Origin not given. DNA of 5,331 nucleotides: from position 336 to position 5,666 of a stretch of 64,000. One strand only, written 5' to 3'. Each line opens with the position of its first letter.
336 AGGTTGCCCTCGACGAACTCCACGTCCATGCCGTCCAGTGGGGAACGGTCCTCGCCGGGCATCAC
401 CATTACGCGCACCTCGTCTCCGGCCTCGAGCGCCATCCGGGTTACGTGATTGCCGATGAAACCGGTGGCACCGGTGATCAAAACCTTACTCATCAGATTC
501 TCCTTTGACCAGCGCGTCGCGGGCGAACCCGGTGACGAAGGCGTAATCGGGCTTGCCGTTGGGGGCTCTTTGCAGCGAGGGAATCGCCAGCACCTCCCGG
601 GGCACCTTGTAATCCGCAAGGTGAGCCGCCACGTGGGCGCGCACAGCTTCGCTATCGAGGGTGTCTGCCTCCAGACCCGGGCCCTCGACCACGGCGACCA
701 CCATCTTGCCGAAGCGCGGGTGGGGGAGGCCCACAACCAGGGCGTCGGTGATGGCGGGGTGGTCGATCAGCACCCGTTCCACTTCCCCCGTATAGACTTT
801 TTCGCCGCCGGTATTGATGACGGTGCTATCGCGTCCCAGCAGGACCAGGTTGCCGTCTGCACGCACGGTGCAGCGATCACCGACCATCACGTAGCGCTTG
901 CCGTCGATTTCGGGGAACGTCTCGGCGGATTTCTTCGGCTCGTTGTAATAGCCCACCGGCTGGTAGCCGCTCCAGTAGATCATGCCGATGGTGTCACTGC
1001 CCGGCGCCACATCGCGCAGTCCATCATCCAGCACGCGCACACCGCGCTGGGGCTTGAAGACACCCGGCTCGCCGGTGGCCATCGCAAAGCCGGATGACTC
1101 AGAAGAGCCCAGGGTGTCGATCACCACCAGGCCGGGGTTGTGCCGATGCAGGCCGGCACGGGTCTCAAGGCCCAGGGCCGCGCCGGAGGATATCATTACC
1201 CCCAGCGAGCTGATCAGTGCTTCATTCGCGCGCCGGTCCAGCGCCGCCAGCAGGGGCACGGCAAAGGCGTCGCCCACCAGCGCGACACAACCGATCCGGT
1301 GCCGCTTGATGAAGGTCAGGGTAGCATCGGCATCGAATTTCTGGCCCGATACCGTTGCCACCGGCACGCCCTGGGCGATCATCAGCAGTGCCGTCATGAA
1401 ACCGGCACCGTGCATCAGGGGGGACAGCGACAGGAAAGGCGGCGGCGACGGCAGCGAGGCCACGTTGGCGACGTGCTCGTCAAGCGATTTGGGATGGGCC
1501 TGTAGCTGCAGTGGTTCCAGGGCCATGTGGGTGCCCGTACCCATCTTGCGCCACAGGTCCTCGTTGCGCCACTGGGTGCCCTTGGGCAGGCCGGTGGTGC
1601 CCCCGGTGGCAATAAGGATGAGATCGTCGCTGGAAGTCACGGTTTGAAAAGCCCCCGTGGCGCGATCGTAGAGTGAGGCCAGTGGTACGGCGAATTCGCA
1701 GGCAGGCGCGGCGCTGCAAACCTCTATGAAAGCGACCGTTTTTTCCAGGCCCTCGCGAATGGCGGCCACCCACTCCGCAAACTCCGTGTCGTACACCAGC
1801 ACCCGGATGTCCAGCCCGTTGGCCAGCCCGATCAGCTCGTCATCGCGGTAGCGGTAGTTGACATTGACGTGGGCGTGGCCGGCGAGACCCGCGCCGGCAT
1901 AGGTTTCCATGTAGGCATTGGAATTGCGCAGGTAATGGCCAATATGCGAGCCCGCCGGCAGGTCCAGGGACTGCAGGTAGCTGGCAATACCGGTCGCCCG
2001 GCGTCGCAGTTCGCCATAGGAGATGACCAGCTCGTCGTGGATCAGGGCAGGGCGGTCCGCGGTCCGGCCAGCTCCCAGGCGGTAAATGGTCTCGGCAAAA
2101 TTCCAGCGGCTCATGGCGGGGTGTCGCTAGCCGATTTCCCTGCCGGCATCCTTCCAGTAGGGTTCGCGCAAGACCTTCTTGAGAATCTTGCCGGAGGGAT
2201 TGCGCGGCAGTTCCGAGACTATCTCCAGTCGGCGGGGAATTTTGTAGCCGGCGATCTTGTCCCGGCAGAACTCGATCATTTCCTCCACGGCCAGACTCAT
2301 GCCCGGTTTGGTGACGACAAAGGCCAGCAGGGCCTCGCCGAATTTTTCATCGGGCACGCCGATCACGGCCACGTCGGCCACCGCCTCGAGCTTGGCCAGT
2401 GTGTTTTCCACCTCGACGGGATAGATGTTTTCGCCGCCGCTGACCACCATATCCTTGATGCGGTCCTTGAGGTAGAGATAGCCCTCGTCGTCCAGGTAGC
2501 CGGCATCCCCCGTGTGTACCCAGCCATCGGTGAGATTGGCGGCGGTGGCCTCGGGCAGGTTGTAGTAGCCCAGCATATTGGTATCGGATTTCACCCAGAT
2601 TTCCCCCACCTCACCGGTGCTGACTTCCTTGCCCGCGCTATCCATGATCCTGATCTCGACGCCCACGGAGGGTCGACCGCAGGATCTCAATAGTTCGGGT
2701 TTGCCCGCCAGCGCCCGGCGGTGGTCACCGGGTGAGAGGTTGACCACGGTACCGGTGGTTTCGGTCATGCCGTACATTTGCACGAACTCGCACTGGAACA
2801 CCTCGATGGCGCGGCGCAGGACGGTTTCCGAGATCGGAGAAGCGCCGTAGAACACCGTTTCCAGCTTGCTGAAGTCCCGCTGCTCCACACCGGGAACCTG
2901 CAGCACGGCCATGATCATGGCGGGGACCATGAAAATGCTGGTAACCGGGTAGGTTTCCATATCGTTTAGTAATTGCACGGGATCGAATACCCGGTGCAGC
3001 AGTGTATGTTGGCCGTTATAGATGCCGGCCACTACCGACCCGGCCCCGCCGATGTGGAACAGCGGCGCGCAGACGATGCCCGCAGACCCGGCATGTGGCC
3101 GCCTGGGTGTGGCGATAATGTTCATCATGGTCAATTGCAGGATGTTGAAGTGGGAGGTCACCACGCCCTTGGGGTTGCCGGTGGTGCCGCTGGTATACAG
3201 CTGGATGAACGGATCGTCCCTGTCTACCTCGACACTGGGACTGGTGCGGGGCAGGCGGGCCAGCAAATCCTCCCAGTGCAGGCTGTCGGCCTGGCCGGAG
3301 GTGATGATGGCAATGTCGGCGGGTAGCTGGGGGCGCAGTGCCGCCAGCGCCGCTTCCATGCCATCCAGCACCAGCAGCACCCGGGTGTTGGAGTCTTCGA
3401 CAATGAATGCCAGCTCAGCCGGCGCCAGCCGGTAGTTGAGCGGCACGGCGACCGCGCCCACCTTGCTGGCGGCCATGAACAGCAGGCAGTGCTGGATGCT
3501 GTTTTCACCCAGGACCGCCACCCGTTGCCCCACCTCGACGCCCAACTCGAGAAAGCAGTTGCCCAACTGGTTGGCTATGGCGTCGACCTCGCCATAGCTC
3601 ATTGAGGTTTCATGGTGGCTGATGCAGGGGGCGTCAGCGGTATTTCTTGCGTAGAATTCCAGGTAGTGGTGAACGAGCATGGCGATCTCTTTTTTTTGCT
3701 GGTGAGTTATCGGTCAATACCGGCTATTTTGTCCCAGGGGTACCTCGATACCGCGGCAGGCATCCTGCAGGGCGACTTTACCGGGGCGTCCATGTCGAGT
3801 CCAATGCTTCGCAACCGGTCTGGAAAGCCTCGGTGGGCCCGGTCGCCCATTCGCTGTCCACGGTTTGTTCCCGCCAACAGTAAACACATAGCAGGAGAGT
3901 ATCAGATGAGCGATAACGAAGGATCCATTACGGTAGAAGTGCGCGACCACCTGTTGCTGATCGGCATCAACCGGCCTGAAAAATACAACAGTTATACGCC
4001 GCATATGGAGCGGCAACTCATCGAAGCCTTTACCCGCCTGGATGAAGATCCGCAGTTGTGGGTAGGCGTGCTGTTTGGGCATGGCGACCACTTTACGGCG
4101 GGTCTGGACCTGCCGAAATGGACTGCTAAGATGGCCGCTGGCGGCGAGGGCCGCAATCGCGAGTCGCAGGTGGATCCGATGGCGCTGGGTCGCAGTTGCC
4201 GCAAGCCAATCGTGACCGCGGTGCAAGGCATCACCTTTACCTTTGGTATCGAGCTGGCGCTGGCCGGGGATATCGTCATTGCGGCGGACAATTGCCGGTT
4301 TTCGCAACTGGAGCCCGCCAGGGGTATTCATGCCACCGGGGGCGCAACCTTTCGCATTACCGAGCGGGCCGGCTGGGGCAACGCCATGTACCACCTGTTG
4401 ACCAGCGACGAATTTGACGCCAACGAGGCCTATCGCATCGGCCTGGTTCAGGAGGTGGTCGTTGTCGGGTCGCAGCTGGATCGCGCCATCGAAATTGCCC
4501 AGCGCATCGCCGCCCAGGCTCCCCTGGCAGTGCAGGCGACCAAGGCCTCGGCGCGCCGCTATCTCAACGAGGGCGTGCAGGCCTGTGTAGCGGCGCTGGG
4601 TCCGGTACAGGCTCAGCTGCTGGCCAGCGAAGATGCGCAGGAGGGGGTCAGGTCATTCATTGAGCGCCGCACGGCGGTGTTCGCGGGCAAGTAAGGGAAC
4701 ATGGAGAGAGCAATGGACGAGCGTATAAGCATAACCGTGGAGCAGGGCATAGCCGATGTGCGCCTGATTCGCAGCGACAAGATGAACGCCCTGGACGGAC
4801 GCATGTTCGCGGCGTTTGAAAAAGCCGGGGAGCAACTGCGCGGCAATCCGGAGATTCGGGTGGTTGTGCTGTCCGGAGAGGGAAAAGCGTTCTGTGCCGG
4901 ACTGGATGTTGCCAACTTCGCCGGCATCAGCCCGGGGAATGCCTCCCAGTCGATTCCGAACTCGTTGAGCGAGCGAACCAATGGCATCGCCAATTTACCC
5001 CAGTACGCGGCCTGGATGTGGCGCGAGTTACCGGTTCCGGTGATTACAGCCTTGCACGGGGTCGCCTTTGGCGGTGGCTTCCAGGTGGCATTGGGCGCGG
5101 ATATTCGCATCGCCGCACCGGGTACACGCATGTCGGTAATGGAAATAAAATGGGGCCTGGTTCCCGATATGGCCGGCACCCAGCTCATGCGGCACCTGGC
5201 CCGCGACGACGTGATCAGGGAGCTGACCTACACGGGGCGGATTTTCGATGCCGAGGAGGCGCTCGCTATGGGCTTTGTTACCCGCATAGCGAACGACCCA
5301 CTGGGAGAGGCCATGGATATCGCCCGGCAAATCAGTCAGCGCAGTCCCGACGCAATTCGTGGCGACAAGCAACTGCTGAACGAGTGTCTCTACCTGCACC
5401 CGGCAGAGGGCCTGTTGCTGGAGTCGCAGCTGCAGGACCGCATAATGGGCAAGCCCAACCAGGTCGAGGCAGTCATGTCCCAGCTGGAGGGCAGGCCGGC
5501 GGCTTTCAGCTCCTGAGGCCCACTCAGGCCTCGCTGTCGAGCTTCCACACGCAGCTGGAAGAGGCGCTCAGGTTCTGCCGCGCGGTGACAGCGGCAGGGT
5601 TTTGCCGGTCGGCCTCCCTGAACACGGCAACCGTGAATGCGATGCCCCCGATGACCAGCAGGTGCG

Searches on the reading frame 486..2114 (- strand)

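Call 26: search_protein_families(library=pfam, proteins=[window:486-2114:-], max_evalue=0.001)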
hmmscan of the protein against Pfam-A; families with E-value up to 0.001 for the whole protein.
window:486-2114:- (542 aa): 2 families
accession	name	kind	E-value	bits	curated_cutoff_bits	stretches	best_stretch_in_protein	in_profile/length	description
PF00501.34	AMP-binding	-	1.4e-36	126.5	29.9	1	15-385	5-378/384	AMP-binding enzyme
PF13193.12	AMP-binding_C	-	1.1e-14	55.5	24.5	1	444-521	1-76/76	AMP-binding enzyme C-terminal domain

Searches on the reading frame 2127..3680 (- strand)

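Call 26: search_protein_families(library=pfam, proteins=[window:2127-3680:-], max_evalue=0.001)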
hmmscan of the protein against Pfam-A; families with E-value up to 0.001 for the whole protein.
window:2127-3680:- (517 aa): 2 families
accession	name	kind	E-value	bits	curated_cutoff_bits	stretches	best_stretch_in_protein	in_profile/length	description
PF00501.34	AMP-binding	-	1.2e-83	281.5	29.9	1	10-373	4-384/384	AMP-binding enzyme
PF13193.12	AMP-binding_C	-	8.2e-21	75.2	24.5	1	423-498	1-76/76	AMP-binding enzyme C-terminal domain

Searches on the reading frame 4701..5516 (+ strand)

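Call 26: search_protein_families(library=pfam, proteins=[window:4701-5516:+], max_evalue=0.001)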
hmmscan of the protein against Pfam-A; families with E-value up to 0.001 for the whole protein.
window:4701-5516:+ (271 aa): 2 families
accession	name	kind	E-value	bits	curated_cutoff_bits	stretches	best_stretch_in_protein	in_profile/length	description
PF00378.25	ECH_1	-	3e-36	125.5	27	1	14-270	3-249/251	Enoyl-CoA hydratase/isomerase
PF16113.10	ECH_2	-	4e-27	96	27.2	1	20-263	4-239/335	Enoyl-CoA hydratase/isomerase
